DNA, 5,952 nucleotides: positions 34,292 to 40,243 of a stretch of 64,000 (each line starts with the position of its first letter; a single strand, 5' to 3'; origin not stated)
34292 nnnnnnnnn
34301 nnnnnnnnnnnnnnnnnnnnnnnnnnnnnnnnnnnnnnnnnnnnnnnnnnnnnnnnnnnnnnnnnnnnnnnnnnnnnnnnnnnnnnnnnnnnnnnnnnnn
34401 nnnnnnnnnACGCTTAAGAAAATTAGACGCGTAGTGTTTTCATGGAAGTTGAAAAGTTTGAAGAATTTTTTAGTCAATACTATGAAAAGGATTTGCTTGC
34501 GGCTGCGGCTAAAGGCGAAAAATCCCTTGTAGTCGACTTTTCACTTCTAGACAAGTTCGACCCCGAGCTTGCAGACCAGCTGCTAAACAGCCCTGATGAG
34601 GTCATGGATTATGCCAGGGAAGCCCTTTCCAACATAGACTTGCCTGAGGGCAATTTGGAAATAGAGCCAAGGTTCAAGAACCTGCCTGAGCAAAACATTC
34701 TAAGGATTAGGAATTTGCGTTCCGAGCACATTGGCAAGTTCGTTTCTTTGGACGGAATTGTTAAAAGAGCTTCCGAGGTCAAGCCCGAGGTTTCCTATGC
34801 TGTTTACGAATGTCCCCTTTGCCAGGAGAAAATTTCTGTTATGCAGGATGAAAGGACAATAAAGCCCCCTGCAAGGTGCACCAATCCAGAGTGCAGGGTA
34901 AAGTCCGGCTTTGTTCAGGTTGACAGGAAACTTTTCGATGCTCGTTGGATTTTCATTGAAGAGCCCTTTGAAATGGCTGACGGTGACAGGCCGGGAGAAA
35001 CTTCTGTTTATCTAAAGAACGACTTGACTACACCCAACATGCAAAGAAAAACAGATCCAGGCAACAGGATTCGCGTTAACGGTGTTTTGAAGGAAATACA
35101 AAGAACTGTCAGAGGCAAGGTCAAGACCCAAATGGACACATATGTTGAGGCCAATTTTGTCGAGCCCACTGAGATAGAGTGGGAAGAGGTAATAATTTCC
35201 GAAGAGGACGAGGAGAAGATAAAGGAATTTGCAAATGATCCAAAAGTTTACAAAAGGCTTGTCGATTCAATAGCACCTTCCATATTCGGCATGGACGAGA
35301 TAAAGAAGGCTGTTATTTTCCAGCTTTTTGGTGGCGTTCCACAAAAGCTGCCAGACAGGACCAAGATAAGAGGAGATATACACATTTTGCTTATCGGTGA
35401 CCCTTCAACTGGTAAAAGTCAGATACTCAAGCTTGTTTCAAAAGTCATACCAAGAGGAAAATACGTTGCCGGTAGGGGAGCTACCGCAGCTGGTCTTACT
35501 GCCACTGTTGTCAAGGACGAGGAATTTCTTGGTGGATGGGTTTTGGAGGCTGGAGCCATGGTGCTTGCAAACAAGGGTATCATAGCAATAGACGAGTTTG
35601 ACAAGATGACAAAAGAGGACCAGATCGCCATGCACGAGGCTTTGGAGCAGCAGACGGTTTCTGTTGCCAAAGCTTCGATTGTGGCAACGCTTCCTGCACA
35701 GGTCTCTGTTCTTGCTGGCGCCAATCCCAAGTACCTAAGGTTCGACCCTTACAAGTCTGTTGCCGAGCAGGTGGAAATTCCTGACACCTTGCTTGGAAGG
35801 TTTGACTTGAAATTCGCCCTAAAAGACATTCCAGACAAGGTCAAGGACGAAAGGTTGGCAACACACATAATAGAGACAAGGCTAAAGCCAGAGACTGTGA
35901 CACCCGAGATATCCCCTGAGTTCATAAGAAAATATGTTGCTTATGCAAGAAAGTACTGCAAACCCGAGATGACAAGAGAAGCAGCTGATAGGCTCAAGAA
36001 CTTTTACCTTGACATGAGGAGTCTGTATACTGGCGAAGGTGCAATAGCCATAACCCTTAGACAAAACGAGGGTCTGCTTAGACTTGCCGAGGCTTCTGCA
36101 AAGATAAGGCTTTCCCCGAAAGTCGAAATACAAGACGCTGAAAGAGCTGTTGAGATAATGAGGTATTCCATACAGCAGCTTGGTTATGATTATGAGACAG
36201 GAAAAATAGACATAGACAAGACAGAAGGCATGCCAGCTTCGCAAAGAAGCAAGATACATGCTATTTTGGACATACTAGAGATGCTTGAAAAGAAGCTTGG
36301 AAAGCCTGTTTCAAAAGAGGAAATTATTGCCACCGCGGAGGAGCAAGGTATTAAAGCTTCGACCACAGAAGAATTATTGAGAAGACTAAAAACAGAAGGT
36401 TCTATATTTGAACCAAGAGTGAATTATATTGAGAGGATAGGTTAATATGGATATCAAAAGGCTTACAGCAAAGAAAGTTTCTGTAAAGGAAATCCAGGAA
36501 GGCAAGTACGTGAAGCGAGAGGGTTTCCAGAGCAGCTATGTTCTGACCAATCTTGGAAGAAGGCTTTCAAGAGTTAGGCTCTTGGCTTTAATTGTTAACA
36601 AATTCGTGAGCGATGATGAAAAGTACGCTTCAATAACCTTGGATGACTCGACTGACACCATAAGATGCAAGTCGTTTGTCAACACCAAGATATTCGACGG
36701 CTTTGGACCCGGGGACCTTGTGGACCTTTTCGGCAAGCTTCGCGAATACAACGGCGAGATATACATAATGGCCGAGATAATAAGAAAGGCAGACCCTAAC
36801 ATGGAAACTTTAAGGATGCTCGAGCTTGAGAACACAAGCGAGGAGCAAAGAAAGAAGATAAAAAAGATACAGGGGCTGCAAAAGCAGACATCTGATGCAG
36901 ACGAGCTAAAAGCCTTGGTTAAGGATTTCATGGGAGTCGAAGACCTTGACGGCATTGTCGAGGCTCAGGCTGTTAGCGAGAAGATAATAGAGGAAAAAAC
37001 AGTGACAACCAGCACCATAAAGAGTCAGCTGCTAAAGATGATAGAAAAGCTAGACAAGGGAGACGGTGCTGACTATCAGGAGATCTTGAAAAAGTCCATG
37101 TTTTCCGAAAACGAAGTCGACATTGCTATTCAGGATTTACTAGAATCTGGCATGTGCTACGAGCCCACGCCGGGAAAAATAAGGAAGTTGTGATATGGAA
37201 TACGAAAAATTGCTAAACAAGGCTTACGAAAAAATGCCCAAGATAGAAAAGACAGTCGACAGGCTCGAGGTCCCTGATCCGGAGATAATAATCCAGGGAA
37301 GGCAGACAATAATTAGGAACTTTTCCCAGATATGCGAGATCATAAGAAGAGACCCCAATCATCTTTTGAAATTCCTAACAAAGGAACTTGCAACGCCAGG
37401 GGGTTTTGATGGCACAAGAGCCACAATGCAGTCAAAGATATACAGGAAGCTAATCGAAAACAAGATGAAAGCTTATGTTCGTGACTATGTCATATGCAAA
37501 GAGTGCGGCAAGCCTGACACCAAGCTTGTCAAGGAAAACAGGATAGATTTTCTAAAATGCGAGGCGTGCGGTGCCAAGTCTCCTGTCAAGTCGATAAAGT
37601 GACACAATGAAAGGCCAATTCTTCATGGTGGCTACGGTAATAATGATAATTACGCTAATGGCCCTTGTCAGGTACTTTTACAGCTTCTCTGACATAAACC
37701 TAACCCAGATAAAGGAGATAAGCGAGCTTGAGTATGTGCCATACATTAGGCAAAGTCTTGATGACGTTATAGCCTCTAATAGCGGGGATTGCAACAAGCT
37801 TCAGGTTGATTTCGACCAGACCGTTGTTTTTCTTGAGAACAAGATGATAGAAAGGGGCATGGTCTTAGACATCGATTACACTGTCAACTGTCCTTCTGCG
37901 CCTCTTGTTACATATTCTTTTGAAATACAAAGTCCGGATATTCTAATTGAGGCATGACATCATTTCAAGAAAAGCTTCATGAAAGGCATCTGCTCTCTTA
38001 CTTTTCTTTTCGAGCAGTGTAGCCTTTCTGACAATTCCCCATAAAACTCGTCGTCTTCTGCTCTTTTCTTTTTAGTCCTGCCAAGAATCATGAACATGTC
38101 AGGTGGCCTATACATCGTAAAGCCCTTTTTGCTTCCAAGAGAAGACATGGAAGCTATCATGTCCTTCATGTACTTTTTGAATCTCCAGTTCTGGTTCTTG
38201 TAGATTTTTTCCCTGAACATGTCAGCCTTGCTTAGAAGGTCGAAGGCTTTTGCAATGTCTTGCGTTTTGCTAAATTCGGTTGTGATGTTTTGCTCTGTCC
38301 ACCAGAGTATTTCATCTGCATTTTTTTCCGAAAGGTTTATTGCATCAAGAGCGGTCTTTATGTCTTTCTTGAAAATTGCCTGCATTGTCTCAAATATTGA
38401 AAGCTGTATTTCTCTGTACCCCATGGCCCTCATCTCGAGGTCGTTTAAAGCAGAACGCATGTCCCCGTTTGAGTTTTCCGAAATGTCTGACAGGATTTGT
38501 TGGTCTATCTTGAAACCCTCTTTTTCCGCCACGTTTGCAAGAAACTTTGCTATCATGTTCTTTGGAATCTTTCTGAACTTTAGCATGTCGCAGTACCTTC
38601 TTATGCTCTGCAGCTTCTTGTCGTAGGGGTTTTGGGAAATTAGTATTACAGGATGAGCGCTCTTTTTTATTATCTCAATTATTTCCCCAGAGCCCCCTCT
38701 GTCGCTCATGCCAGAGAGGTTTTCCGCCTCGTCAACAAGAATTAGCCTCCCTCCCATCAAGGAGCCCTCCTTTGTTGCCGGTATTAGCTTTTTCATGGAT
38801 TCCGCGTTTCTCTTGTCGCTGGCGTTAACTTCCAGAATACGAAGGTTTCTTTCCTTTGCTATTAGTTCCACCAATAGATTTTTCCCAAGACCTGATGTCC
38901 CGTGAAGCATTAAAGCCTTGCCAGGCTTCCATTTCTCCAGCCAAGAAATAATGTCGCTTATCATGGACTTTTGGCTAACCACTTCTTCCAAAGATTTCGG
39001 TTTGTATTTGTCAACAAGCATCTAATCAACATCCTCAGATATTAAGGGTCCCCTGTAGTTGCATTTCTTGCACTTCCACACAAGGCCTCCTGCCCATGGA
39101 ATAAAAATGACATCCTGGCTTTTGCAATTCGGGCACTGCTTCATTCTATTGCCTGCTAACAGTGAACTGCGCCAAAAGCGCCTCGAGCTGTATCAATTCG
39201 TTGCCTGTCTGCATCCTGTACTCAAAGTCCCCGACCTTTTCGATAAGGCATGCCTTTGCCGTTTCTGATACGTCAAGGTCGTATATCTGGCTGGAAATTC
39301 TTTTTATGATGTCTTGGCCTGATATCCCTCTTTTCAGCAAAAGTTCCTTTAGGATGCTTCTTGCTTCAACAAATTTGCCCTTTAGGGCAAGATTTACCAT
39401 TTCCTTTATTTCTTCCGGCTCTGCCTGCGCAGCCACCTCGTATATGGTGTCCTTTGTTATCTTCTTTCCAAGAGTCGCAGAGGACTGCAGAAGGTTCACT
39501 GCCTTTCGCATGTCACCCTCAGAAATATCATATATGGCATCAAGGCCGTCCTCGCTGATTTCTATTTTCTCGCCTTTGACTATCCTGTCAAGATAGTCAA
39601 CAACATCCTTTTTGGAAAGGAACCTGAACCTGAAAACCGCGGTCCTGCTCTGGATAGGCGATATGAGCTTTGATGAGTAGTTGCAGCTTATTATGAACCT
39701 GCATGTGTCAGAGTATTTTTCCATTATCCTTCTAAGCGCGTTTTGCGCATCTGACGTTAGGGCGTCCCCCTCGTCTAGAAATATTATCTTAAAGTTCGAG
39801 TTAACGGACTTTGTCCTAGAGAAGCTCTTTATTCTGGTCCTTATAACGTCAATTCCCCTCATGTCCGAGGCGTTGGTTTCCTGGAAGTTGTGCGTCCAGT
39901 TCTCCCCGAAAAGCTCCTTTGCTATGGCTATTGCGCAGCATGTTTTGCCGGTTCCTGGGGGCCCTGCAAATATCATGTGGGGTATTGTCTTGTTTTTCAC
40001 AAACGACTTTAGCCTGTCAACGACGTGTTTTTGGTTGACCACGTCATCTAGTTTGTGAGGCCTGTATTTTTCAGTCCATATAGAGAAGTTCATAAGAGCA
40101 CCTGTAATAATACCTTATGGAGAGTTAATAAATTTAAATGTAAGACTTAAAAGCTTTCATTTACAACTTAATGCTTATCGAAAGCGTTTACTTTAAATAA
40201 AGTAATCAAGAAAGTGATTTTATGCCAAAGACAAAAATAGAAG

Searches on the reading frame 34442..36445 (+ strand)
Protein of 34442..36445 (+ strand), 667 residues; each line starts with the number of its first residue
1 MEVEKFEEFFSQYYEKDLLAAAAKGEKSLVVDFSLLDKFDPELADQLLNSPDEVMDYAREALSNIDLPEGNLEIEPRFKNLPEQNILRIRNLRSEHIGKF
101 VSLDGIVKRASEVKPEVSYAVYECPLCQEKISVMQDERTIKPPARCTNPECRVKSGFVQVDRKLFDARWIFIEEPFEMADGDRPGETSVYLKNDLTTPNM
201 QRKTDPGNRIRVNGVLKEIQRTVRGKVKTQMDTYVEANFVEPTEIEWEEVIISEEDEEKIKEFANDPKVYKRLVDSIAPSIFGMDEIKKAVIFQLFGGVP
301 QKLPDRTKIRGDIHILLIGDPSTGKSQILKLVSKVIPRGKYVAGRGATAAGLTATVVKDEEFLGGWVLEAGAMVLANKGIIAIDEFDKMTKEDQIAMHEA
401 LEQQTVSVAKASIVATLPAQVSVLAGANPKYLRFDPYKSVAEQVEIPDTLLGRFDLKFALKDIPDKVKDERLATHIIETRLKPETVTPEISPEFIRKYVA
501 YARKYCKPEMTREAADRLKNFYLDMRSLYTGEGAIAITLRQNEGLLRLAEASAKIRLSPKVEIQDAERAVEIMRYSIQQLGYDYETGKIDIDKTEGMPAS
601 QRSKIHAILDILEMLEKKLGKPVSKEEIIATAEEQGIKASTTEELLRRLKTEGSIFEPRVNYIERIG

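Call 66: search_protein_families(library=pfam, proteins=[window:34442-36445:+], max_evalue=0.00001)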
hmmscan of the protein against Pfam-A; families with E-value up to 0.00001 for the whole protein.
window:34442-36445:+ (667 aa): 6 families
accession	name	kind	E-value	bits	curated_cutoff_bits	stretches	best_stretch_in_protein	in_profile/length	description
PF00493.29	MCM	-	9.6e-92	306.6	23.3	1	256-479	1-223/224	MCM P-loop domain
PF17855.7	MCM_lid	-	5.1e-24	85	27.4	1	493-576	1-86/87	MCM AAA-lid domain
PF17207.9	MCM_OB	-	2.6e-20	72.9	24.8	1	89-218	2-124/126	MCM OB domain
PF14551.11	MCM_N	-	4.3e-10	40.3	24.9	1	4-65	2-72/95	MCM N-terminal domain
PF01078.27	Mg_chelatase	-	8.2e-10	38.9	20.3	1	364-429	93-158/207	Magnesium chelatase, subunit ChlI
PF07728.20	AAA_5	-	5.2e-06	26.9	22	0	314-431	1-125/139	AAA domain (dynein-related subfamily)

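Call 67: find_related_loci(query=window:34442-36445:+, collection=genome_contigs, flank=2000)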
Query window:34442-36445:+ (667 aa) in genome_contigs; peptide patterns used: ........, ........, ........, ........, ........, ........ (x = any residue, [..] = any of these).
160 stretches matched a pattern; 30 encode a relative of the query (tblastn E <= 1e-3); 29 distinct loci.
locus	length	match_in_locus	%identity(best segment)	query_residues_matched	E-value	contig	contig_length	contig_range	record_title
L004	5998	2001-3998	80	1-666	0e+0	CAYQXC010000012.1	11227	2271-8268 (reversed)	MAG TPA_asm: uncultured archaeon isolate SRP214966_co2_186 genome assembly, contig: NODE_9993_length_11227_cov_4.882116,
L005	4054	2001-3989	73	1-666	0e+0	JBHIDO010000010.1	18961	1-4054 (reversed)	MAG: Candidatus Aenigmatarchaeota archaeon isolate b3.sp3_bin.47 NODE_799_length_18961_cov_6.829895, whole genome shotgu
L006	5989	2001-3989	73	1-666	0e+0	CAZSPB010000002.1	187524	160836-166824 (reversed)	MAG TPA_asm: uncultured archaeon isolate binchicken_co6_169 genome assembly, contig: NODE_12_length_187524_cov_12.582240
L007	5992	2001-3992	63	1-666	0e+0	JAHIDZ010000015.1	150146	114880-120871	MAG: Nanoarchaeota archaeon isolate KR11_0.1_MetaG.mb.10 KR11_0.1_MetaG.mb.10_k141_883024, whole genome shotgun sequence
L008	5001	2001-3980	55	1-663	0e+0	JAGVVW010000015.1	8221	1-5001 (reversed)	MAG: Candidatus Aenigmatarchaeota archaeon isolate RIFCSPHIGHO2_02_FULL_36_49 rifcsphigho2_02_scaffold_20255, whole geno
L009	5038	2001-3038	89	322-667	0e+0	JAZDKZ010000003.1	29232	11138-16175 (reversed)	MAG: Candidatus Aenigmatarchaeota archaeon isolate MEGAHIT-group-0.557 k141_2774976, whole genome shotgun sequence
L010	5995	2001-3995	48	2-665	0e+0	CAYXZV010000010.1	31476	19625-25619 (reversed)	MAG TPA_asm: uncultured Methanosarcinales archaeon isolate binchicken_co201_418 genome assembly, contig: NODE_1291_lengt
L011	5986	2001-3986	62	2-666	0e+0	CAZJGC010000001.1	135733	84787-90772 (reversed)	MAG TPA_asm: uncultured archaeon isolate SRP216583_co2_141 genome assembly, contig: NODE_23_length_135733_cov_74.015117,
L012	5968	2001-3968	44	9-666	0e+0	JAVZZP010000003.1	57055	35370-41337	MAG: Candidatus Pacearchaeota archaeon isolate JZ-3_201912_bins_106 JZ-3_201912_bins_106_scaffold_3, whole genome shotgu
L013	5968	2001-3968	43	9-666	1e-177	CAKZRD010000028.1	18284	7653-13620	MAG TPA_asm: uncultured archaeon isolate SRR5214706_bin.42_CONCOCT_v1.1_MAG genome assembly, contig: ERZ1744544.1591, wh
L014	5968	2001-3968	45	3-666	2e-175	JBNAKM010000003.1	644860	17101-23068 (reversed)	MAG: Methanobacterium sp. isolate MBAC-AD1 2412600003, whole genome shotgun sequence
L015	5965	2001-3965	44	3-666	4e-175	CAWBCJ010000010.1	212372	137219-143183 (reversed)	MAG: Euryarchaeota archaeon isolate MFD02809.bin.1.56 genome assembly, contig: contig_179163, whole genome shotgun seque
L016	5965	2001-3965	44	3-666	2e-174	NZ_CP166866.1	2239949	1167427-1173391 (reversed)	Methanobacterium sp. ACI-7 chromosome, complete genome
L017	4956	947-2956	42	3-659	3e-165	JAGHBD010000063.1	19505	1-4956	MAG: Thermoplasmata archaeon isolate AUK247 PB_MBMC_201_c_000000000048, whole genome shotgun sequence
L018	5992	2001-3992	41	5-659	5e-157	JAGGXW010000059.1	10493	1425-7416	MAG: Thermoplasmata archaeon isolate AUK162 PB_MBMC_116_c_000000000054, whole genome shotgun sequence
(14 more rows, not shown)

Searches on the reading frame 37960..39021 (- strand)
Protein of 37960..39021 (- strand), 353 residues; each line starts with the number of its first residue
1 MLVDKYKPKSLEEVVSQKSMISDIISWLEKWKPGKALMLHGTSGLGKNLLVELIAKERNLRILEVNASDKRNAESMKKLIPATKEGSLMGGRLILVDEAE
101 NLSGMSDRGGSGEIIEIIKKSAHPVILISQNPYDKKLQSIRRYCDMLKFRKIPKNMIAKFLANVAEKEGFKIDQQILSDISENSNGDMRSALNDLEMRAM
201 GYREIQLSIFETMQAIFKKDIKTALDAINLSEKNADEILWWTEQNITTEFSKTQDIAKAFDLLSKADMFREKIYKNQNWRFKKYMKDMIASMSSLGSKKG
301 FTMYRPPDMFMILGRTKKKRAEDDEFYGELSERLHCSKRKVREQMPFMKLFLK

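Call 66: search_protein_families(library=pfam, proteins=[window:37960-39021:-], max_evalue=0.00001)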
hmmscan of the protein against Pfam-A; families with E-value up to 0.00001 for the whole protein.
window:37960-39021:- (353 aa): 4 families
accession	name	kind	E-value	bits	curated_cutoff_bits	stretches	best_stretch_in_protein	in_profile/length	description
PF21960.2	RCF1-5-like_lid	-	5.3e-11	42.7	27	1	160-197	2-40/43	RCF1/5-like, AAA+ ATPase lid domain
PF00004.35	AAA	-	7.5e-08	33.3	21.2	1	37-112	1-86/131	ATPase family associated with various cellular activities (AAA)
PF25361.1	AAA_lid_RFC1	-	1.7e-07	31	34.9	1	155-198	2-45/59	RFC1-like, AAA+ ATPase lid domain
PF16193.11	AAA_assoc_2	-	8e-06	26.5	34.3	0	168-225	3-55/81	AAA C-terminal domain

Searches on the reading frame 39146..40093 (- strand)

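Call 66: search_protein_families(library=pfam, proteins=[window:39146-40093:-], max_evalue=0.00001)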
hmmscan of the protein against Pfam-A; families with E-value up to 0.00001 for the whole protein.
window:39146-40093:- (315 aa): 7 families
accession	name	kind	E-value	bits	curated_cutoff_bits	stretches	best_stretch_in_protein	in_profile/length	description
PF08542.16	Rep_fac_C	-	2.6e-18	66.6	23.6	1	225-309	2-88/88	Replication factor C C-terminal domain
PF00004.35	AAA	-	1.9e-17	64.4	21.2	1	40-153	1-125/131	ATPase family associated with various cellular activities (AAA)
PF13177.12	DNA_pol3_delta2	-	3.1e-13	50.5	27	1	80-157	82-158/161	DNA polymerase III, delta subunit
PF05496.18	RuvB_N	-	2e-08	34.6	27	1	11-127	2-111/159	Holliday junction DNA helicase RuvB P-loop domain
PF21960.2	RCF1-5-like_lid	-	3e-07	30.7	27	1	168-206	3-42/43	RCF1/5-like, AAA+ ATPase lid domain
PF03215.21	Rad17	-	1.9e-06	28.4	23.8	0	3-97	6-105/186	Rad17 P-loop domain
PF04851.21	ResIII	-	3.9e-06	27.3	22.5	0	21-127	8-80/164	Type III restriction enzyme, res subunit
